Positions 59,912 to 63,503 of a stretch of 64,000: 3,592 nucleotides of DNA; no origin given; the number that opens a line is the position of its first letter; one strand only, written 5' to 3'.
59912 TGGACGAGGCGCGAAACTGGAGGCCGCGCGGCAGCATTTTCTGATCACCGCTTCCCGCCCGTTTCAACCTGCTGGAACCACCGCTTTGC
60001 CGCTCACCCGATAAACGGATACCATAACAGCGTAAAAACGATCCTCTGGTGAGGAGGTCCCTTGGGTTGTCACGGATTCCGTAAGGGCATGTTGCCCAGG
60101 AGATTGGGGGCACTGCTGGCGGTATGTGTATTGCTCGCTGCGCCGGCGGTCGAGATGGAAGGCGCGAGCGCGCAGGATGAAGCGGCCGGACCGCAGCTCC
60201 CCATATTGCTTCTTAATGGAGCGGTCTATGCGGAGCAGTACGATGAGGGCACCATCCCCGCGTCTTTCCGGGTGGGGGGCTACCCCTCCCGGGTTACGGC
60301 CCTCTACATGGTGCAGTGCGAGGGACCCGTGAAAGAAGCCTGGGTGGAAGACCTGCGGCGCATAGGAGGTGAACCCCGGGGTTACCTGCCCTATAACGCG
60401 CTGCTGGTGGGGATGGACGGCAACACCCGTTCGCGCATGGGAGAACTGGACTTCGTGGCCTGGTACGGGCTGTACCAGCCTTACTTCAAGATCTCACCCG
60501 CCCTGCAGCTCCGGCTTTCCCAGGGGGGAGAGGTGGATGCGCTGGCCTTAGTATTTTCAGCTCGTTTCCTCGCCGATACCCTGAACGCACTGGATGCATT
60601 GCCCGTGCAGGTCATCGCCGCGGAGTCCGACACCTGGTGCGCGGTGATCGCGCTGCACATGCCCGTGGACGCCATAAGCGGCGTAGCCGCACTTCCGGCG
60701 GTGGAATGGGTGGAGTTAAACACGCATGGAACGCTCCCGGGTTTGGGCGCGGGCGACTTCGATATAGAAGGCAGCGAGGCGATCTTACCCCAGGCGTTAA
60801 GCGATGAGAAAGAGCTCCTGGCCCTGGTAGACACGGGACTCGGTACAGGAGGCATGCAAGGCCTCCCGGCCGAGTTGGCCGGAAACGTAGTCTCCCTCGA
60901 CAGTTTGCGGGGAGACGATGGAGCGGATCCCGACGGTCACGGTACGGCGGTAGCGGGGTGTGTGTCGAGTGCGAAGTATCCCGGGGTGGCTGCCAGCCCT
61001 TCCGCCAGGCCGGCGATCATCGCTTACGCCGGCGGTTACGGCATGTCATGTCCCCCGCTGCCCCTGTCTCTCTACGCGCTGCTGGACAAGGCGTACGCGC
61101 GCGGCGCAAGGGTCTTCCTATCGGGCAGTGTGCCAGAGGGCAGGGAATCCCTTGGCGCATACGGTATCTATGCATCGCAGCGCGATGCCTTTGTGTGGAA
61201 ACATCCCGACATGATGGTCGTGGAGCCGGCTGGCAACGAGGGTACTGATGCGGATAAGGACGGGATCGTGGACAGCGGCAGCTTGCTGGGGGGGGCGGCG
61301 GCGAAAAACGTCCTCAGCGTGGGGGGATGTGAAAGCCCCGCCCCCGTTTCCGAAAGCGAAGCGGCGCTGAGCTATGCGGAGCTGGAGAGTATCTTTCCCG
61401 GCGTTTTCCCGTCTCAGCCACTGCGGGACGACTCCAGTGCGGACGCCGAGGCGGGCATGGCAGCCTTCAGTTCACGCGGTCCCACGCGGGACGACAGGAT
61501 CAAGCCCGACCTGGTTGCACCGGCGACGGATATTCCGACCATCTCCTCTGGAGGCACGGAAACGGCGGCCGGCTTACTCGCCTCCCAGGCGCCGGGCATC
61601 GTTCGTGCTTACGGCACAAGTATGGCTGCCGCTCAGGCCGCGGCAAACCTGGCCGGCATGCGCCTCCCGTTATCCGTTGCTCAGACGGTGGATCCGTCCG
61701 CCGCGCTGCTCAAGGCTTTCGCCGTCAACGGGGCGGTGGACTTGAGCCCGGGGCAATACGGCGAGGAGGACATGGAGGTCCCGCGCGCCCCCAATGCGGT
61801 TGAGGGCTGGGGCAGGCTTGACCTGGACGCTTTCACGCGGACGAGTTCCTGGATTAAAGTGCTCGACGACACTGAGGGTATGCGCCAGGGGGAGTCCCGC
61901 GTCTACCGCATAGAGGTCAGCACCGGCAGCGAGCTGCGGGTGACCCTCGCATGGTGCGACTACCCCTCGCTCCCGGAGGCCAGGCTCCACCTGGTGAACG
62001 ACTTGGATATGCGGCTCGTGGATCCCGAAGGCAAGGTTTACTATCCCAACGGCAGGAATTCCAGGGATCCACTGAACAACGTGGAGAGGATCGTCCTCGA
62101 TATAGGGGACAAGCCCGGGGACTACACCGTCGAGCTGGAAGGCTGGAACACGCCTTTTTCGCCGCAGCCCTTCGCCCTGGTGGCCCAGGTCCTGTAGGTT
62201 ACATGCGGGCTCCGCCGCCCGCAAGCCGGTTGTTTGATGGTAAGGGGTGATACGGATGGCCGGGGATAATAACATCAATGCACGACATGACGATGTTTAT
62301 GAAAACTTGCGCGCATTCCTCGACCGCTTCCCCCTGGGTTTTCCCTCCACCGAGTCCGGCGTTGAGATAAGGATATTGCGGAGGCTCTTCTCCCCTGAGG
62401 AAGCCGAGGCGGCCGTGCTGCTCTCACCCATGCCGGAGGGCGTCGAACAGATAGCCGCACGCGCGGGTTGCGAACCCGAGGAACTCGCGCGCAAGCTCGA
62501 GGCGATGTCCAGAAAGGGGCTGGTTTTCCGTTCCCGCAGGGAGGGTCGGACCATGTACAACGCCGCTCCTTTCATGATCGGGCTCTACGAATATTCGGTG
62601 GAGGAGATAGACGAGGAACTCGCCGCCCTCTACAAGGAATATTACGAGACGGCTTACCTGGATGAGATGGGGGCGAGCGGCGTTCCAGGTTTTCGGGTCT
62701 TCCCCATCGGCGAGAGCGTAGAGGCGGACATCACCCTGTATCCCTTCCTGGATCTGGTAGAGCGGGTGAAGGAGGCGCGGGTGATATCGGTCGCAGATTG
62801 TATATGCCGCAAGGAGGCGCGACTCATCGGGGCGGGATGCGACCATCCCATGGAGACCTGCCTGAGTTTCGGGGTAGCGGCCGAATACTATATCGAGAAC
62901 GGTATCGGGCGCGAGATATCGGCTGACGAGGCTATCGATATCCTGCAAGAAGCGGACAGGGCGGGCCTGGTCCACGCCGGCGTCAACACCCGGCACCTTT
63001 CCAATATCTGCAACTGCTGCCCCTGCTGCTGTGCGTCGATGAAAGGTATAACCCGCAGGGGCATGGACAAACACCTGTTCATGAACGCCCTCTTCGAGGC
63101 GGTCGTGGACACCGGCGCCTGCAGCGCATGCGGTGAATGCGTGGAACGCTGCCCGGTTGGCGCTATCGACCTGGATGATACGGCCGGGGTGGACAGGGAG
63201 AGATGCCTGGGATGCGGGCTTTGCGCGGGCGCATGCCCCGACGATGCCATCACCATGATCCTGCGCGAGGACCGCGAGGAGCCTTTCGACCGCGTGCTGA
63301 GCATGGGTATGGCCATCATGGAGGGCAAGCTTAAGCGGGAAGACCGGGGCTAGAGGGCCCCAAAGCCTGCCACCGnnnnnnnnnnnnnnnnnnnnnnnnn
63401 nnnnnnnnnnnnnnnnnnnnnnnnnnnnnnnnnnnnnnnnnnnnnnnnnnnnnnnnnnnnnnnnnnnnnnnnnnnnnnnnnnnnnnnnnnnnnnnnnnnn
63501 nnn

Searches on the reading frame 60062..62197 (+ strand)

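Call 23: search_protein_families(library=pfam, proteins=[window:60062-62197:+], max_evalue=0.001)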
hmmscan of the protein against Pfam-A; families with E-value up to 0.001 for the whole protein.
window:60062-62197:+ (711 aa): 1 family
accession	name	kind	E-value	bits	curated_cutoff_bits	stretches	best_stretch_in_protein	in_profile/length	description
PF00082.27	Peptidase_S8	-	3.7e-17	63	21.8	1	284-534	47-254/288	Subtilase family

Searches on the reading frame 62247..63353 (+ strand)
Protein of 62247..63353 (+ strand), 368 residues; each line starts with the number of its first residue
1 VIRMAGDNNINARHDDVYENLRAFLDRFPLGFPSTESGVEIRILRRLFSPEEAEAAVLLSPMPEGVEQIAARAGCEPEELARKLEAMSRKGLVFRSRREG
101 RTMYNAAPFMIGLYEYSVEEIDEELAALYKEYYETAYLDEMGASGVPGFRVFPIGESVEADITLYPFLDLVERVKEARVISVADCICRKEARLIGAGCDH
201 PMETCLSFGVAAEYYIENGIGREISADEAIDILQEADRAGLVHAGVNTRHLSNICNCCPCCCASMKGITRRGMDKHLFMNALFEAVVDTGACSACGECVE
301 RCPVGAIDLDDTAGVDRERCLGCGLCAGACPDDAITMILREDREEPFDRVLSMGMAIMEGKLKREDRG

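Call 51: search_protein_families(library=pfam, proteins=[window:62247-63353:+], max_evalue=0.001)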
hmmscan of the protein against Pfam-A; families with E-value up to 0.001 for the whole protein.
window:62247-63353:+ (368 aa): 9 families
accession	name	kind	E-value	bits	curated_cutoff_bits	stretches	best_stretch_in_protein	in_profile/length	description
PF00037.32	Fer4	-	2.4e-14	52.9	21.1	2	315-336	3-24/24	4Fe-4S binding domain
PF14697.11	Fer4_21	-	2.1e-11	44.2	35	2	285-337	1-59/59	4Fe-4S dicluster domain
PF12837.12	Fer4_6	-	4.5e-09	36.3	25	1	313-335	2-24/24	4Fe-4S binding domain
PF12838.12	Fer4_7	-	1.4e-07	32.3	27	1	292-334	2-52/52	4Fe-4S dicluster domain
PF13237.11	Fer4_10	-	3.1e-07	30.7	25.5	1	286-331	3-53/53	4Fe-4S dicluster domain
PF13187.11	Fer4_9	-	6.1e-07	29.8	27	1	291-335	1-52/52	4Fe-4S dicluster domain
PF25160.1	LdpA_Fe-S-bd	-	7.1e-07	29.4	27.6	1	298-338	9-46/49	LdpA Fe-S cluster-binding domain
PF12797.12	Fer4_2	-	0.00024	21.3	24.5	1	315-331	5-21/22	4Fe-4S binding domain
PF13484.11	Fer4_16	-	0.00027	22.1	30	0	292-320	2-29/66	4Fe-4S double cluster binding domain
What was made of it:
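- Checked: The nearest separate FeS protein is 25 kb away, at 62247-63353 (call 51).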
